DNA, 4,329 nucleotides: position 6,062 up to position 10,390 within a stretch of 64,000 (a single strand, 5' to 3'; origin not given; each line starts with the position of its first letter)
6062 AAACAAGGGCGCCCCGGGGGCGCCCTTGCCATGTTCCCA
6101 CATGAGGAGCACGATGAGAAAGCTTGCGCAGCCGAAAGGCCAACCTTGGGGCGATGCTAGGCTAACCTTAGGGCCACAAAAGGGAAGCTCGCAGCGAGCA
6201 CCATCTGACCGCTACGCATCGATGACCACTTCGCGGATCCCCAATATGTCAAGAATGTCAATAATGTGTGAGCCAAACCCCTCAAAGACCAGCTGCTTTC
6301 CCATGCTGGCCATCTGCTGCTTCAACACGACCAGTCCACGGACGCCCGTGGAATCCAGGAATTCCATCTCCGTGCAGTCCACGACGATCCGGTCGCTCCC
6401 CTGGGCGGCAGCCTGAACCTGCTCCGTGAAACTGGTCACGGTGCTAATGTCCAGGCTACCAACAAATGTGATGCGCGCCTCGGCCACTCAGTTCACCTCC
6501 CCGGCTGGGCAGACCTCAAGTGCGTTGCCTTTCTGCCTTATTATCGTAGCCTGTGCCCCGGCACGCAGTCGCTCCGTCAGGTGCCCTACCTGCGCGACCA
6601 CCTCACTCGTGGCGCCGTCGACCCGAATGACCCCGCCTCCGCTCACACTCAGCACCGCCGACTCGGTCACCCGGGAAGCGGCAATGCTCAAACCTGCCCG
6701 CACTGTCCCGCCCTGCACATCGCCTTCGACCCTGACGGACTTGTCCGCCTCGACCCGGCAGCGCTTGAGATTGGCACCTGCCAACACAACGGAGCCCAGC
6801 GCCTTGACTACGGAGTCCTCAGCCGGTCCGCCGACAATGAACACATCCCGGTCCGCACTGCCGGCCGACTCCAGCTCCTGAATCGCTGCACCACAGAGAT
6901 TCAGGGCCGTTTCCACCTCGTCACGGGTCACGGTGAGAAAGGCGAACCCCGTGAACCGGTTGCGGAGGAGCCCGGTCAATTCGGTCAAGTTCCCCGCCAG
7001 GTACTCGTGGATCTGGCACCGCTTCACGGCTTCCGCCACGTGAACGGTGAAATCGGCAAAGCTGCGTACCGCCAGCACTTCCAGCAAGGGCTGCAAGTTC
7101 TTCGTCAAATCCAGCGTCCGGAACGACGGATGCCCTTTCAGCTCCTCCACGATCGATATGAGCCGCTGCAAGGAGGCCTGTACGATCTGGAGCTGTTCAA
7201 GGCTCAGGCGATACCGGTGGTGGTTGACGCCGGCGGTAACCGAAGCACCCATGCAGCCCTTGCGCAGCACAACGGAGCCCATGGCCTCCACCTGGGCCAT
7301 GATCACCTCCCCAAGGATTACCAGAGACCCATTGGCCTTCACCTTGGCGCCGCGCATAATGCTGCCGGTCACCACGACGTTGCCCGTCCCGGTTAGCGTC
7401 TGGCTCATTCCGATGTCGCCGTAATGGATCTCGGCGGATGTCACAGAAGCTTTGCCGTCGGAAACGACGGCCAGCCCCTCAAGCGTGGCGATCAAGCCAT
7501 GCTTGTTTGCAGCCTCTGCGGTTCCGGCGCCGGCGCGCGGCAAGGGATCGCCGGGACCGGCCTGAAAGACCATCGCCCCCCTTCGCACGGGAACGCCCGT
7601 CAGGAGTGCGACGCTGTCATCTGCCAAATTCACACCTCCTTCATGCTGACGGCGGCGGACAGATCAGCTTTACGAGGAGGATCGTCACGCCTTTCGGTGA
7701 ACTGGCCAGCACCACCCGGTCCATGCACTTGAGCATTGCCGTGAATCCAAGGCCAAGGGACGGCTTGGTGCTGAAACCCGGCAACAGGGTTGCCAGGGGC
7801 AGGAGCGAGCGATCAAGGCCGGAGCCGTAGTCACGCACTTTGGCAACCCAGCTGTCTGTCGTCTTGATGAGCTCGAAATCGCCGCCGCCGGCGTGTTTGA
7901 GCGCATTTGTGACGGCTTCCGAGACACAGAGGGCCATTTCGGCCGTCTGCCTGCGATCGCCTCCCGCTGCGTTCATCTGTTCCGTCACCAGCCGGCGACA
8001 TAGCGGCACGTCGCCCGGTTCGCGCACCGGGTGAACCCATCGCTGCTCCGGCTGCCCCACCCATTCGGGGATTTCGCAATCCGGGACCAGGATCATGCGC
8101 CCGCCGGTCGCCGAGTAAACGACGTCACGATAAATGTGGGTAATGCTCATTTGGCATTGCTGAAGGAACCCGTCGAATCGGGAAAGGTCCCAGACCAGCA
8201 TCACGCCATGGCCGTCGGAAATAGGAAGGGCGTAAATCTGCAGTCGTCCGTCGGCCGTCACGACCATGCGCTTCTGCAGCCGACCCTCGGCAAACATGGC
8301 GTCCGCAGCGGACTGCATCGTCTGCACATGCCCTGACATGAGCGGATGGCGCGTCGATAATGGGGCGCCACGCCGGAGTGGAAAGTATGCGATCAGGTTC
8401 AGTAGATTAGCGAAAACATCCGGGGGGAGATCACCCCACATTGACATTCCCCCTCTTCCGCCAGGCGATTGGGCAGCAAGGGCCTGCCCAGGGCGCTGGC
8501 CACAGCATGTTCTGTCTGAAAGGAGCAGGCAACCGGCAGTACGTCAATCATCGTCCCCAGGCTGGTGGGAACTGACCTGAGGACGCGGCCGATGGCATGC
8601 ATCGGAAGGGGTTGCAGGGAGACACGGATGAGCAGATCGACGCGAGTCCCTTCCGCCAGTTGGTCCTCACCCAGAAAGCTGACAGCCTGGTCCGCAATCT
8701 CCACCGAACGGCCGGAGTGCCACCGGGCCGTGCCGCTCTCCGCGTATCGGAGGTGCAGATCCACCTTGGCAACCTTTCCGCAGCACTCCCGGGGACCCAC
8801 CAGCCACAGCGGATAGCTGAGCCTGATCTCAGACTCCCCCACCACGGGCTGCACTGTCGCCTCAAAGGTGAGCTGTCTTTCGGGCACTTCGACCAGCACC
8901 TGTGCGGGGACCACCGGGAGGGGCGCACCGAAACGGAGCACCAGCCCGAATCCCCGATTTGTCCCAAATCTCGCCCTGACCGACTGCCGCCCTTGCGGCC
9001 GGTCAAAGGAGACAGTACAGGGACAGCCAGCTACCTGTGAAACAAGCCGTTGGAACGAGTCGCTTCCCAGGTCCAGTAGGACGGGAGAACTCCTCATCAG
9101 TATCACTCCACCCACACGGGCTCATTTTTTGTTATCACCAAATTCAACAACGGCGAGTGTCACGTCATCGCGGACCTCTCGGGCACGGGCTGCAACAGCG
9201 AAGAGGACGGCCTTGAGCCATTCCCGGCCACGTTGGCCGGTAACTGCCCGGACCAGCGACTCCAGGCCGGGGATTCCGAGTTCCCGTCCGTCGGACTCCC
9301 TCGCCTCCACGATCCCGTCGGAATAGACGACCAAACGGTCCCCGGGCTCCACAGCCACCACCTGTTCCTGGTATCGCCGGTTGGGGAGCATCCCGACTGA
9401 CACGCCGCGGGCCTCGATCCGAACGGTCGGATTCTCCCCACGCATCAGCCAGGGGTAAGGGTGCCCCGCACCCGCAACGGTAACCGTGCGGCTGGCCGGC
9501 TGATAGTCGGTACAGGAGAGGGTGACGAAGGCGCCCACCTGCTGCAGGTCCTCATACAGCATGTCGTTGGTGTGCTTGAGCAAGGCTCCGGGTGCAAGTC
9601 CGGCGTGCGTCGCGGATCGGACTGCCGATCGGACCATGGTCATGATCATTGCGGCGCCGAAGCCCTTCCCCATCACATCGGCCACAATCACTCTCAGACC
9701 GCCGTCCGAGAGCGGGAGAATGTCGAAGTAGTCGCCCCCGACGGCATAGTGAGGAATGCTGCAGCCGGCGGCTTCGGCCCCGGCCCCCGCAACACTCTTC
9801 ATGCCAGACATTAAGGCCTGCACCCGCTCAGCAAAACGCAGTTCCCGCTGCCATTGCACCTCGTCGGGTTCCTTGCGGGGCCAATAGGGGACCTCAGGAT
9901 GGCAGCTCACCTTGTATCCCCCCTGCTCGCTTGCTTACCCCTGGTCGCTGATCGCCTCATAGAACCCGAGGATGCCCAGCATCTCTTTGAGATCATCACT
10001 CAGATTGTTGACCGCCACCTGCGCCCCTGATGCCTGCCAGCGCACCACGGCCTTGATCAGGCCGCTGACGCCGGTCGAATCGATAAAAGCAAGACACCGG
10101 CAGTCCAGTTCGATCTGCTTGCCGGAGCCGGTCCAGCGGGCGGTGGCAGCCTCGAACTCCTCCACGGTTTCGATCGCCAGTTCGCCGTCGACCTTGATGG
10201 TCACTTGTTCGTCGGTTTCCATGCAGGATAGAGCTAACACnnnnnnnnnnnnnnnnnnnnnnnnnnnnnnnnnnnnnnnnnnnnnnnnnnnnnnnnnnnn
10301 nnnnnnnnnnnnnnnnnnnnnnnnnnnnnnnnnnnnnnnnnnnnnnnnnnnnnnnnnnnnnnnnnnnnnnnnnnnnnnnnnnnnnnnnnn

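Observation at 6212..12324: Seven-gene partner-switching operon with no sigma factor, wired to c-di-GMP parts (HD-GYP::kinase fusion, PilZ-like, FapA)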

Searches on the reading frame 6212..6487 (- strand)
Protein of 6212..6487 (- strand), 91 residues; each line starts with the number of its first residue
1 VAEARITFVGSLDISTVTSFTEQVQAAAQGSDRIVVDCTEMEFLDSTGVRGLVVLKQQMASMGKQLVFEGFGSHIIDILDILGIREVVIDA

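Call 3: search_protein_families(library=pfam, proteins=[window:6212-6487:-], max_evalue=0.1)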
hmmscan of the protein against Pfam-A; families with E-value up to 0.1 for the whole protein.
window:6212-6487:- (91 aa): 2 families
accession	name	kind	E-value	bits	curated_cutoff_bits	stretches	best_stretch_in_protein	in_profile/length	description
PF13466.11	STAS_2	-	4.8e-14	52.7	29.2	1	7-84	2-79/80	STAS domain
PF01740.26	STAS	-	1.8e-12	47.4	22.6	1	6-87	13-96/106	STAS domain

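Call 4: search_protein_families(library=ncbifam, proteins=[window:6212-6487:-], max_evalue=0.1)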
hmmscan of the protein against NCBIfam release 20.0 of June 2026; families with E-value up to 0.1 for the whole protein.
window:6212-6487:- (91 aa): 8 families
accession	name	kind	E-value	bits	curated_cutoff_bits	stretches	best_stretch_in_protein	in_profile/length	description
TIGR00377.1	ant_ant_sig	superfamily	8.9e-12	44.9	53.45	1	6-87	16-99/108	anti-sigma factor antagonist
NF033618.0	mlaB_1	equivalog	5.5e-07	29.9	90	1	4-86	10-90/94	lipid asymmetry maintenance protein MlaB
NF052652.1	YtvA_fam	equivalog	0.00079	19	250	1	6-75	148-219/243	YtvA family blue-light photoreceptor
NF047705.1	slr1659_superfam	superfamily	0.0018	18.5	100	1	4-55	17-72/111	slr1659 superfamily regulator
TIGR02886.1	spore_II_AA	equivalog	0.0018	18.2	114.75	1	6-87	12-95/106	anti-sigma F factor antagonist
TIGR00815.1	sulP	subfamily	0.015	13.8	380.45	1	22-80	487-545/565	sulfate permease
NF002134.0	PRK00971.1-4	equivalog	0.022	13.5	557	1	6-68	332-394/429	glutaminase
NF008660.1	PRK11660.1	equivalog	0.029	12.7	614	1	10-79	472-540/572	C4-dicarboxylic acid transporter DauA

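Call 87: search_protein_families(library=padloc, proteins=[window:6212-6487:-], max_evalue=0.001)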
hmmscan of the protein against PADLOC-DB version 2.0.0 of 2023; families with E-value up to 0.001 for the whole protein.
window:6212-6487:- (91 aa): 0 families

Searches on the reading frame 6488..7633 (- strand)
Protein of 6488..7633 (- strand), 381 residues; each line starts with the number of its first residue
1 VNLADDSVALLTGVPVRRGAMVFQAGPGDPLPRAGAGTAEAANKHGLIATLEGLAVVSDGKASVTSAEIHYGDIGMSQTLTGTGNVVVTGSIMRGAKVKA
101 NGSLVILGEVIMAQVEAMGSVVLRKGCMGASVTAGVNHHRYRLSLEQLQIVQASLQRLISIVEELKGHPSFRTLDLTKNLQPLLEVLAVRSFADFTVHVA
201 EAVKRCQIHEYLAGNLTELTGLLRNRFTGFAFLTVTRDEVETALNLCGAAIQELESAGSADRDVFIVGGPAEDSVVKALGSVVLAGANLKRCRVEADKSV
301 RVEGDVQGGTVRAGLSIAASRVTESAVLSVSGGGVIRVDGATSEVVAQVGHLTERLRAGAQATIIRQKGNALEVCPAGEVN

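Call 3: search_protein_families(library=pfam, proteins=[window:6488-7633:-], max_evalue=0.1)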
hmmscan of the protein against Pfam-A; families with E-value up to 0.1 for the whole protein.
window:6488-7633:- (381 aa): 2 families
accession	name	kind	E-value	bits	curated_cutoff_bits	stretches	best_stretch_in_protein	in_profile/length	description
PF03961.19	FapA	-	1.3e-13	51.7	31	2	83-138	19-77/272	Flagellar Assembly Protein A beta solenoid domain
PF03775.22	MinC_C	-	0.00039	20.8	33.2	1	77-110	9-42/102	Septum formation inhibitor MinC, C-terminal domain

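Call 4: search_protein_families(library=ncbifam, proteins=[window:6488-7633:-], max_evalue=0.1)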
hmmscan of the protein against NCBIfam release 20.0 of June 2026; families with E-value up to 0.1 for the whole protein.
window:6488-7633:- (381 aa): 3 families
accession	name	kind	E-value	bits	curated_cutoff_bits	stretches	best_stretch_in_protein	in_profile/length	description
NF010598.0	PRK13992.1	equivalog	0.00041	19.8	183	1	64-110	95-141/205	septum site-determining protein MinC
NF001819.0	PRK00556.1-3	equivalog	0.00081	18.9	273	1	81-133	109-160/197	septum site-determining protein MinC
NF001775.0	PRK00513.1-6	equivalog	0.0077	15.8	292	1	77-111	111-145/210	septum site-determining protein MinC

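Call 59: find_homologous_proteins(query=A4, max_evalue=0.001)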
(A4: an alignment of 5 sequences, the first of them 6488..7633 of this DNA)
Query A4 (5 sequences) (381 aa, profile of the alignment): 4 proteins with E <= 0.001 among 8000 candidates.
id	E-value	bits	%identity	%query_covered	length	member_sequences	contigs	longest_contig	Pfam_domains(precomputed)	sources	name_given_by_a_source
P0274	6.1e-158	544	100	99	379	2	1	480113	PF03961.20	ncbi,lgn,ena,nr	ncbi:MAG TPA: FapA family protein [Symbiobacteriaceae bacterium]|nr:FapA family protein [Symbiobacte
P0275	4.4e-127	442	29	59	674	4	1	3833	PF03775.23,PF07228.18,PF03961.20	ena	-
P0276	1.2e-22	99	32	39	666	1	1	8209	PF03775.23,PF20250.4,PF03961.20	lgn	-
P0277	2.0e-9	55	33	31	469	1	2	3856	PF20250.4,PF03961.20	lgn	-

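Call 79: search_solved_structures(query=A4, max_evalue=1)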
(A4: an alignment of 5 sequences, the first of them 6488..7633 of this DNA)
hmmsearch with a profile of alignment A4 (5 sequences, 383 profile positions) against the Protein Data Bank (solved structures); distinct sequences matched with E-value up to 1: 9.
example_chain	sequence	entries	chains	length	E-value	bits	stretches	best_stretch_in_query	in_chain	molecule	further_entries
1hf2_A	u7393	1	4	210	1.6e-07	33.9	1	66-134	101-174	SEPTUM SITE-DETERMINING PROTEIN MINC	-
4v02_C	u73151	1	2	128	3.3e-06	29.6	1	68-111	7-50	PROBABLE SEPTUM SITE-DETERMINING PROTEIN MINC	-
9gva_AAA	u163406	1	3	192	0.03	16.6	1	63-137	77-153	Hexapeptide transferase family protein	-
6riq_A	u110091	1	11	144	0.1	14.8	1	80-114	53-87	MinC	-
5xdm_A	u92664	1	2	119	0.12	14.6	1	64-113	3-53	Septum site-determining protein MinC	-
1fwy_A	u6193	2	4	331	0.16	14.2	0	70-112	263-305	UDP-N-ACETYLGLUCOSAMINE PYROPHOSPHORYLASE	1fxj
5vgz_C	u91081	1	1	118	0.27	13.4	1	209-264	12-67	26S proteasome regulatory subunit 8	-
1hv9_A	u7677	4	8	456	0.33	13.1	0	70-112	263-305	UDP-N-ACETYLGLUCOSAMINE PYROPHOSPHORYLASE | Bifunctional protein glmU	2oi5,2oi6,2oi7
3r3r_A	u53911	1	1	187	0.97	11.6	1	93-135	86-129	ferripyochelin binding protein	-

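Call 87: search_protein_families(library=padloc, proteins=[window:6488-7633:-], max_evalue=0.001)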
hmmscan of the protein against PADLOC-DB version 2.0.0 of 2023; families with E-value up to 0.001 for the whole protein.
window:6488-7633:- (381 aa): 0 families

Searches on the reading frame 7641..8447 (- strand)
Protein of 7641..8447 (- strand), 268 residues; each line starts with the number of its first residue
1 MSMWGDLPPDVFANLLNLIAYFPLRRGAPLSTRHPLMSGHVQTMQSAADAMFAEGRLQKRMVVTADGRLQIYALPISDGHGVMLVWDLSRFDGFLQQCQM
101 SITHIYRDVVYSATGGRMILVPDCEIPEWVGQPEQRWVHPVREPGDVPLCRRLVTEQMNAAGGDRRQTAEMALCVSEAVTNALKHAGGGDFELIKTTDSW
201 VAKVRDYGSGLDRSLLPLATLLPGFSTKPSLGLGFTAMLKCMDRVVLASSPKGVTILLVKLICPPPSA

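Call 3: search_protein_families(library=pfam, proteins=[window:7641-8447:-], max_evalue=0.1)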
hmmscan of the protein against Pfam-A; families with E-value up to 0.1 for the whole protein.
window:7641-8447:- (268 aa): 2 families
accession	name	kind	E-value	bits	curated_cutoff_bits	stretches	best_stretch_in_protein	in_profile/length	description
PF13581.12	HATPase_c_2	-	1.6e-11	44.7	27.4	1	143-260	4-127/127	Histidine kinase-like ATPase domain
PF02518.31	HATPase_c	-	3.4e-06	27.9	26.4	1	172-253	7-99/111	Histidine kinase-, DNA gyrase B-, and HSP90-like ATPase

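Call 4: search_protein_families(library=ncbifam, proteins=[window:7641-8447:-], max_evalue=0.1)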
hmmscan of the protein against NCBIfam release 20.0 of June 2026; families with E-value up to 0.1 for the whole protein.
window:7641-8447:- (268 aa): 4 families
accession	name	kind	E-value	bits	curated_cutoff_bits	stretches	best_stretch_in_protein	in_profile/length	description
NF041045.1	RsbA_anti_sig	subfamily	2.4e-12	46.7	210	1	137-258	181-300/303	anti-sigma factor RsbA family regulatory protein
TIGR01925.2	spIIAB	equivalog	2.5e-07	30.7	135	1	167-260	34-134/137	anti-sigma F factor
NF003144.0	PRK04069.1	equivalog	0.0027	17.1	145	1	167-262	39-143/161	anti-sigma B factor RsbW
TIGR01924.1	rsbW_low_gc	equivalog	0.029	13.8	155.05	0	155-187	27-59/159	anti-sigma B factor RsbW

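Call 87: search_protein_families(library=padloc, proteins=[window:7641-8447:-], max_evalue=0.001)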
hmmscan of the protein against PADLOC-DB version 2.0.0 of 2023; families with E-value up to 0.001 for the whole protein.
window:7641-8447:- (268 aa): 0 families

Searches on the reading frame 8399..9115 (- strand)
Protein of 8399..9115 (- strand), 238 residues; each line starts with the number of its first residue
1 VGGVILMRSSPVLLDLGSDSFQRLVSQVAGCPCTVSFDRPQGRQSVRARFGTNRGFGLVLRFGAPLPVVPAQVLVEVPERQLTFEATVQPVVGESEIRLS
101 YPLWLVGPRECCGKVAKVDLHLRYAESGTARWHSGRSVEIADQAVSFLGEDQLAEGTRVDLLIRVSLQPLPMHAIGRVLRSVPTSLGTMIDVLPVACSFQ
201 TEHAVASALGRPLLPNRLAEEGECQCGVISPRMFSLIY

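Call 3: search_protein_families(library=pfam, proteins=[window:8399-9115:-], max_evalue=0.1)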
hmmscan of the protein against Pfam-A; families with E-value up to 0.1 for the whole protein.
window:8399-9115:- (238 aa): 0 families

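Call 4: search_protein_families(library=ncbifam, proteins=[window:8399-9115:-], max_evalue=0.1)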
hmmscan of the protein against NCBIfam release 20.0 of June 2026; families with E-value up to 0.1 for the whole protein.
window:8399-9115:- (238 aa): 1 family
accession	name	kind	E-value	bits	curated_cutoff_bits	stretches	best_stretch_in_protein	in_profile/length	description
TIGR02266.1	gmx_TIGR02266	paralog_domain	0.055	13.7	68.7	0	121-183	5-67/96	TIGR02266 family protein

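Call 46: find_homologous_proteins(query=window:8399-9115:-, max_evalue=0.001)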
Query window:8399-9115:- (238 aa): 1 proteins with E <= 0.001 among 1224 candidates.
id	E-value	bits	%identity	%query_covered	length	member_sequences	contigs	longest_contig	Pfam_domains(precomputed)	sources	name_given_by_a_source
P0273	1.4e-112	393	99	76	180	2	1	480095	-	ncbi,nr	ncbi:MAG TPA: hypothetical protein VD969_26065 [Symbiobacteriaceae bacterium]|nr:hypothetical protei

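Call 69: predict_structure(protein=window:8399-9115:-)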
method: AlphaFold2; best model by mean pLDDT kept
length: 238 residues; sequences in the alignment: 1
mean_pLDDT: 33.7   pTM: 0.33
mean pLDDT of the five models: 33.7, 31.4, 30.4, 30.3, 29.2
residues with pLDDT >= 90: 0; 70-90: 0; 50-70: 17; < 50: 221
segments of 3 or more residues with pLDDT < 50: 1-18, 36-106, 108-115, 117-238
pLDDT, mean of each block of 10 residues (from residue 1): 26 42 55 45 25 23 30 32 33 40 47 46 33 22 29 34 40 33 28 28 28 29 29 32
secondary structure, 60 per line:
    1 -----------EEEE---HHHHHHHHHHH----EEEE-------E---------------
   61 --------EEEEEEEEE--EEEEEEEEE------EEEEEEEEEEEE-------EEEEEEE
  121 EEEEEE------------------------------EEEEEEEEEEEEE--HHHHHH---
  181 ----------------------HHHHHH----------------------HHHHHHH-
elements in order: E12-15 H19-29 E34-37 E69-77 E80-88 E95-106 E114-126 E157-169 H172-177 H203-208 H231-237

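Call 87: search_protein_families(library=padloc, proteins=[window:8399-9115:-], max_evalue=0.001)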
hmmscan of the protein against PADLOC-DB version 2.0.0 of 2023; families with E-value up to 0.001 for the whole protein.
window:8399-9115:- (238 aa): 0 families

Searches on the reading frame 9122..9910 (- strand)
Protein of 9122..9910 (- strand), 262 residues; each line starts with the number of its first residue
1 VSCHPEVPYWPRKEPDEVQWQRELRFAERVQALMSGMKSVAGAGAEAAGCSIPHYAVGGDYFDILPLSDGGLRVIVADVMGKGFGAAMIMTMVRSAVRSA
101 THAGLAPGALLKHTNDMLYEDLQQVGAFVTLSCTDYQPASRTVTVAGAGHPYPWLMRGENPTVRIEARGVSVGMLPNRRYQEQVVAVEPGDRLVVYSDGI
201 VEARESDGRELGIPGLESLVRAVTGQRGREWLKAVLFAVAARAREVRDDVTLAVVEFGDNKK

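Call 3: search_protein_families(library=pfam, proteins=[window:9122-9910:-], max_evalue=0.1)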
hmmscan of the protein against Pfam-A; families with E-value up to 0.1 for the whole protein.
window:9122-9910:- (262 aa): 1 family
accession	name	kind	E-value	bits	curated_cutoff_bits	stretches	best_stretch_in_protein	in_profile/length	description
PF07228.17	SpoIIE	-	9.5e-49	166.4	25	1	68-257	1-191/192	Stage II sporulation protein E (SpoIIE)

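Call 4: search_protein_families(library=ncbifam, proteins=[window:9122-9910:-], max_evalue=0.1)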
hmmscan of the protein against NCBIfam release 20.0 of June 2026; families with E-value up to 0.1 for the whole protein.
window:9122-9910:- (262 aa): 2 families
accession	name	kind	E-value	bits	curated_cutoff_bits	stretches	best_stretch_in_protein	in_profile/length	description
TIGR02865.1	spore_II_E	equivalog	4.9e-08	31.5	490.8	1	56-254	565-760/764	stage II sporulation protein E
NF045505.1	RR_RssB_Pseudo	equivalog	2.2e-07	30.3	700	1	45-254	177-388/394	two-component system response regulator RssB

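Call 87: search_protein_families(library=padloc, proteins=[window:9122-9910:-], max_evalue=0.001)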
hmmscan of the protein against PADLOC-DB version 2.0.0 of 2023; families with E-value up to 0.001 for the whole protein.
window:9122-9910:- (262 aa): 0 families

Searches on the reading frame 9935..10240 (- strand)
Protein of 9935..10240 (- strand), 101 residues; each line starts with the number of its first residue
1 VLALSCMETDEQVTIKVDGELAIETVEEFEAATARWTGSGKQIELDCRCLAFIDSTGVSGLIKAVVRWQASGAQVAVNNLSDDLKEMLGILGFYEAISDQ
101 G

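Call 3: search_protein_families(library=pfam, proteins=[window:9935-10240:-], max_evalue=0.1)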
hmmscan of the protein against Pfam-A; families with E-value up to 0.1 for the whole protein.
window:9935-10240:- (101 aa): 2 families
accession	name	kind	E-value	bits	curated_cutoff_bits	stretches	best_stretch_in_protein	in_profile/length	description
PF01740.26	STAS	-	2.4e-13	50.2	22.6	1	10-96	8-96/106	STAS domain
PF13466.11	STAS_2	-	1.1e-12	48.4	29.2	1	15-92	1-78/80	STAS domain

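Call 4: search_protein_families(library=ncbifam, proteins=[window:9935-10240:-], max_evalue=0.1)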
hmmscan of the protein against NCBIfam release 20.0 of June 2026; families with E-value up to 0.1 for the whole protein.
window:9935-10240:- (101 aa): 5 families
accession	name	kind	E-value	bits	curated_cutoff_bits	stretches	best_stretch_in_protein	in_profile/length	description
TIGR00377.1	ant_ant_sig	superfamily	5e-12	45.7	53.45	1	6-97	7-100/108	anti-sigma factor antagonist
TIGR02886.1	spore_II_AA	equivalog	9.2e-07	28.8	114.75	1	8-97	5-96/106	anti-sigma F factor antagonist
NF047705.1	slr1659_superfam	superfamily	3.1e-05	24.2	100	1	10-72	14-80/111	slr1659 superfamily regulator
NF033618.0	mlaB_1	equivalog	0.00029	21.2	90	1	10-89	7-84/94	lipid asymmetry maintenance protein MlaB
TIGR00815.1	sulP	subfamily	0.099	11.1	380.45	1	40-90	496-546/565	sulfate permease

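Call 87: search_protein_families(library=padloc, proteins=[window:9935-10240:-], max_evalue=0.001)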
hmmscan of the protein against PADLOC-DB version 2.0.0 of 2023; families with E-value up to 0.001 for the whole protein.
window:9935-10240:- (101 aa): 0 families
